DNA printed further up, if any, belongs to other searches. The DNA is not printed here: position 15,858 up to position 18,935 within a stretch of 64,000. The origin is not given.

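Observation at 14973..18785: Cytoplasmic ApbE plus a 925-aa three-domain (OYE / FMN_bind / FAD_binding_2) reductase: candidate soluble NADH:fumarate or 2-enoate reductase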

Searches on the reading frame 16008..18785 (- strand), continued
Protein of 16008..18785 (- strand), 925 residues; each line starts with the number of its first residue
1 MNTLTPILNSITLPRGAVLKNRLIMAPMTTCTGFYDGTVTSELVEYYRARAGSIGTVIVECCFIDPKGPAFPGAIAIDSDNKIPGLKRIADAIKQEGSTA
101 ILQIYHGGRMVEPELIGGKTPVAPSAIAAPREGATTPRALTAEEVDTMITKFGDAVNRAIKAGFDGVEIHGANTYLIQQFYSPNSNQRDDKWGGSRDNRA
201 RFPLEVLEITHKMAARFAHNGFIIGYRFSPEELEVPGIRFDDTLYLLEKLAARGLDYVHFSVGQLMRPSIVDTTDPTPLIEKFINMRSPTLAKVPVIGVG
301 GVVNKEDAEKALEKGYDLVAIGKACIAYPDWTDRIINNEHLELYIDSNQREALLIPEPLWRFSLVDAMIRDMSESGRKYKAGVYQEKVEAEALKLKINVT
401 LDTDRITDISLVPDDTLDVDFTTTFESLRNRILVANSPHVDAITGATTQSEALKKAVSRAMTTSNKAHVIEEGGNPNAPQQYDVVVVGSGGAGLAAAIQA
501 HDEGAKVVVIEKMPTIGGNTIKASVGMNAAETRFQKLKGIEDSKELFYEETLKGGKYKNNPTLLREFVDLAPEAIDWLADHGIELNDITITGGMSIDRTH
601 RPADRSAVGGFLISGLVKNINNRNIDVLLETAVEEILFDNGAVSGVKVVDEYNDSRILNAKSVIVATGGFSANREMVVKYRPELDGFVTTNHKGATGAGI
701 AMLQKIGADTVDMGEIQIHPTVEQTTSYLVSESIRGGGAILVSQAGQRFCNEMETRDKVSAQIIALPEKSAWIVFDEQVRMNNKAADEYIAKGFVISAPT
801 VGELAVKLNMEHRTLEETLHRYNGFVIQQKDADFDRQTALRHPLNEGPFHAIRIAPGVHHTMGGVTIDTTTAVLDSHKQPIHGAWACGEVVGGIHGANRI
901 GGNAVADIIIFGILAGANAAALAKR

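Call 27: search_dna_similar(query=window:16011-18785:-, collection=plasmids, mode=protein, max_rows=40, rows=spread, max_evalue=1e-50)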
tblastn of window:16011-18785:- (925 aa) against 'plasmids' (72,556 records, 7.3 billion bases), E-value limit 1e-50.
Records with a match: 149; places in all: 155; records where one place covers at least 80% of the query: 90.
Best place of each record, by identity: >=99% 15; 95-99% 7; 90-95% 51; 80-90% 3; 60-80% 13; <60% 60.
By first word of the organism name: Pantoea 73; Rahnella 12; Priestia 9; Deinococcus 5; Rhizobium 4; Duffyella 3; Staphylococcus 3; Cetobacterium 3; Listeria 3; Bacillus 3; and 20 more.
By predicted mobility (MOB-suite, as given by PLSDB): non-mobilizable 135; mobilizable 9; conjugative 5.
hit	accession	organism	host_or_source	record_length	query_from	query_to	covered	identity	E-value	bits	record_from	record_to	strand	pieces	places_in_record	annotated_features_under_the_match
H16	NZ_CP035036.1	Pantoea ananatis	tissue sample,sugarcane root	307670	1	907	98%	100.0%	0e+0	1795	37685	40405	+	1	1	flavocytochrome c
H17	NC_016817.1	Pantoea ananatis LMG 5342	-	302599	1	907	98%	99.9%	0e+0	1793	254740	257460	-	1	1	flavocytochrome c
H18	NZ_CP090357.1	Pantoea ananatis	mixed culture,plant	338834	1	907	98%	99.7%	0e+0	1792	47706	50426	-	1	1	flavocytochrome c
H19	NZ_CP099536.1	Pantoea ananatis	Oryza sativa,cell culture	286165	1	907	98%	99.7%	0e+0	1791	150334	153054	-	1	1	flavocytochrome c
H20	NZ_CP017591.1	Pantoea stewartii subsp. stewartii DC283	Zea mays,Strain was received from ...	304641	1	907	98%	96.1%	0e+0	1706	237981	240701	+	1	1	flavocytochrome c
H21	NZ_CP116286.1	Pantoea stewartii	plant metagenome,Brazil nut tree leaves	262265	1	907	98%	96.1%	0e+0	1706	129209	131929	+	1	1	flavocytochrome c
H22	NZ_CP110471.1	Pantoea anthophila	Wampee planting region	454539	1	907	98%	92.7%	0e+0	1644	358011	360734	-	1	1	flavocytochrome c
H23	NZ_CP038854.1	Pantoea vagans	eucalyptus,bacteria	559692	1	907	98%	92.3%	0e+0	1632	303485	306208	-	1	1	flavocytochrome c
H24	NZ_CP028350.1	Pantoea vagans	Homo sapiens,blood sample,blood,blood ...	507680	1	907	98%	92.2%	0e+0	1633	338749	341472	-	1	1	flavocytochrome c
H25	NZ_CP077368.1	Pantoea agglomerans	-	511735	1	907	98%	91.8%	0e+0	1633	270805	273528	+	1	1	flavocytochrome c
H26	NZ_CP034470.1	Pantoea agglomerans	food,leaf from rome apple cultivar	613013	1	907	98%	91.8%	0e+0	1633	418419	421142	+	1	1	flavocytochrome c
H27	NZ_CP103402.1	Pantoea agglomerans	cell culture,leaves of diseased walnut ...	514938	1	907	98%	91.8%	0e+0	1633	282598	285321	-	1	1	flavocytochrome c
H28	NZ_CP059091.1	Pantoea agglomerans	Allium cepa,diseased onion bulb,bulb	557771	1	907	98%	91.8%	0e+0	1633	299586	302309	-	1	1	flavocytochrome c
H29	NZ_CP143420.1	Pantoea agglomerans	Phaseolus vulgaris,cell ...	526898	1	907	98%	91.8%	0e+0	1633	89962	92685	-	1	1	flavocytochrome c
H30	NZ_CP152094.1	Pantoea agglomerans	-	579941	1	907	98%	91.8%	0e+0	1633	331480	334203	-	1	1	flavocytochrome c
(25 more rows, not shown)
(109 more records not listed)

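Call 38: search_protein_representatives(protein=window:16011-18785:-)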
Query: 925 residues. Proteins with E-value up to 0.001 (for the whole library): 40758; up to 1e-10: 20722; up to 1e-30: 3863. The best 150 are listed.
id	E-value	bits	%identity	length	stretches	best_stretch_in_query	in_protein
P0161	0.0e+00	1759.7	84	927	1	1-924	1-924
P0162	1.1e-214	731.9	43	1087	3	397-923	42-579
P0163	1.3e-203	695.2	43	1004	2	7-536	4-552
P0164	3.0e-200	684.1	42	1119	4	535-921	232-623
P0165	9.3e-176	603.0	40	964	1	11-920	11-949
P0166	1.4e-168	579.3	39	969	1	7-913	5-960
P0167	8.7e-145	500.6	51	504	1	449-922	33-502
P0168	1.6e-143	496.4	34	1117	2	395-919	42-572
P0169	2.2e-143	495.9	50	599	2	481-924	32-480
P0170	1.1e-141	490.4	40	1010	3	6-513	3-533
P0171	4.2e-137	475.1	38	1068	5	382-921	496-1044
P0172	3.2e-135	468.9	44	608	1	372-918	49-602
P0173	3.1e-129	449.1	38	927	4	376-921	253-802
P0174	3.7e-128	445.6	41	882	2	395-924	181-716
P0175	2.0e-127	443.2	45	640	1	375-921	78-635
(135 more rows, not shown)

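Call 39: list_cluster_members(proteins=[P0161, P0163, P0165, P0166, P0170, P0162, P0164, P0168, P0171, P0173])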
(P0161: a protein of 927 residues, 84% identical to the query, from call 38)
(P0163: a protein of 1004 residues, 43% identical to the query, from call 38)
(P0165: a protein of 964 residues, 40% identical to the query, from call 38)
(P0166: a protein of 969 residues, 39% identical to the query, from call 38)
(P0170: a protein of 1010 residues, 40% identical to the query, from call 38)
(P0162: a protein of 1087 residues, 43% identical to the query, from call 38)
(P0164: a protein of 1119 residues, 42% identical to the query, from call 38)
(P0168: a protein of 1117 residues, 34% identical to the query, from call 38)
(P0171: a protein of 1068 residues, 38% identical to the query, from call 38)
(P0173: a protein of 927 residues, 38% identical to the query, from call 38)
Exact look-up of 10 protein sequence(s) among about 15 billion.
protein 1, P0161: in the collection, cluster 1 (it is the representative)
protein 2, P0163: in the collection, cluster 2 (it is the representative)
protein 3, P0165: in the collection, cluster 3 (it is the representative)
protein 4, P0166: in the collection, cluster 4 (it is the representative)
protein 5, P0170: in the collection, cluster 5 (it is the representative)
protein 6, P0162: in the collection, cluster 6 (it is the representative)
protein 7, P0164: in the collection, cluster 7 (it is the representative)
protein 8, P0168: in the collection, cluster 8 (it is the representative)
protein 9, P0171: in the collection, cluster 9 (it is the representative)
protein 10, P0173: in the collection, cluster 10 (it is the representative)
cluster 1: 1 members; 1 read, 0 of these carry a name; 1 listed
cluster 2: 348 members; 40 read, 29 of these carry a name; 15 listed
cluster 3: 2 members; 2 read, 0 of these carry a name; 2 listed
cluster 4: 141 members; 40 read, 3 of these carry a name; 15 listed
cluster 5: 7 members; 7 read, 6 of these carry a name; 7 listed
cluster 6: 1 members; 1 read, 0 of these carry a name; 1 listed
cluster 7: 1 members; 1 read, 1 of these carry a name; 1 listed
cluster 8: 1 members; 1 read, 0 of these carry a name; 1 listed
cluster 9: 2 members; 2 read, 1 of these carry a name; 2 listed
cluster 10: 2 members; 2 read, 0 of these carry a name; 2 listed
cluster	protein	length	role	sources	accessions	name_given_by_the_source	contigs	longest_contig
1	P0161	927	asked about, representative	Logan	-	-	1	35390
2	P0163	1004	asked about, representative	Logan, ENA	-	-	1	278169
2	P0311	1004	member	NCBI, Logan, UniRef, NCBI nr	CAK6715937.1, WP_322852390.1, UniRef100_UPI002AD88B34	conserved hypothetical protein [Vibrio harveyi] | flavocytochrome c n=1 Tax=Vibrio harveyi TaxID=669 RepID=UPI002AD88B34 | flavocytochrome c [Vibrio harveyi]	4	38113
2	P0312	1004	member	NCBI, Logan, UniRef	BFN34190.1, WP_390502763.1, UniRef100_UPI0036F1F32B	flavocytochrome c [Vibrio harveyi] | flavocytochrome c n=1 Tax=Vibrio harveyi TaxID=669 RepID=UPI0036F1F32B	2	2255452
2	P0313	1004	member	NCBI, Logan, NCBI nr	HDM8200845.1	TPA: flavocytochrome c [Vibrio harveyi] | flavocytochrome c [Vibrio harveyi]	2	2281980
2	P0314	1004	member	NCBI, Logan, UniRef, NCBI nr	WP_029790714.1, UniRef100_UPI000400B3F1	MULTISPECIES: flavocytochrome c [Vibrio] | flavocytochrome c n=1 Tax=Vibrio TaxID=662 RepID=UPI000400B3F1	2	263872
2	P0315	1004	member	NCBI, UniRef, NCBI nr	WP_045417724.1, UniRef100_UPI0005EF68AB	flavocytochrome c [Vibrio owensii] | flavocytochrome c n=1 Tax=Vibrio owensii TaxID=696485 RepID=UPI0005EF68AB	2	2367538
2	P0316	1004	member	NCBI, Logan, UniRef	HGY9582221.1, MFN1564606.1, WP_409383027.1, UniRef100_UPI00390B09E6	TPA: flavocytochrome c [Vibrio harveyi] | flavocytochrome c n=1 Tax=Vibrio harveyi TaxID=669 RepID=UPI00390B09E6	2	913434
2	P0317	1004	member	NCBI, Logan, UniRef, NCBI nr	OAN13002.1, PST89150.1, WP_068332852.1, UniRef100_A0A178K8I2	flavocytochrome c [Photobacterium jeanii] | Flavocytochrome c n=1 Tax=Photobacterium jeanii TaxID=858640 RepID=A0A178K8I2_9GAMM | NADH-dependent flavin oxidoreductase [Photobacterium jeanii]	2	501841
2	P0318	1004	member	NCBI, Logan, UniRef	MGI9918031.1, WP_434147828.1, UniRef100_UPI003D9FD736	flavocytochrome c [Vibrio owensii] | flavocytochrome c n=1 Tax=Vibrio owensii TaxID=696485 RepID=UPI003D9FD736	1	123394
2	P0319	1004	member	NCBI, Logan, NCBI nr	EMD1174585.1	flavocytochrome c [Vibrio harveyi]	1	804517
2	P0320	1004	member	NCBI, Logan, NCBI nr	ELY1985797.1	flavocytochrome c [Vibrio harveyi]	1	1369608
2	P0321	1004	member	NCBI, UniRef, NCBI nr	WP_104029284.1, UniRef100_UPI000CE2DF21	NADH-dependent flavin oxidoreductase [Vibrio jasicida] | NADH-dependent flavin oxidoreductase n=1 Tax=Vibrio jasicida TaxID=766224 ...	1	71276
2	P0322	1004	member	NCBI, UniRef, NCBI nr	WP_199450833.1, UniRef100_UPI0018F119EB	flavocytochrome c [Vibrio harveyi] | flavocytochrome c n=1 Tax=Vibrio harveyi TaxID=669 RepID=UPI0018F119EB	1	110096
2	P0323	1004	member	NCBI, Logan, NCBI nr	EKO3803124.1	flavocytochrome c [Vibrio harveyi]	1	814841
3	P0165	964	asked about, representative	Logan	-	-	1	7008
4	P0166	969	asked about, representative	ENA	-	-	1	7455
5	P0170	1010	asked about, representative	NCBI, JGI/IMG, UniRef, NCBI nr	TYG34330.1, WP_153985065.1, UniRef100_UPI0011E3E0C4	FAD-binding protein [Lonepinella koalarum] | FAD-dependent oxidoreductase n=1 Tax=Lonepinella koalarum TaxID=53417 RepID=UPI0011E3E0C4 | FAD-dependent oxidoreductase [Lonepinella koalarum]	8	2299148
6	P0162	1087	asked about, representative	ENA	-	-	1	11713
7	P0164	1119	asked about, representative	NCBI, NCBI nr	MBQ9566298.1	MAG: flavocytochrome c [Synergistaceae bacterium] | flavocytochrome c [Synergistaceae bacterium]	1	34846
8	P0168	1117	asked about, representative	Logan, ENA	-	-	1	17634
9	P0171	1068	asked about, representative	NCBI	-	-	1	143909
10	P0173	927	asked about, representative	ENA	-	-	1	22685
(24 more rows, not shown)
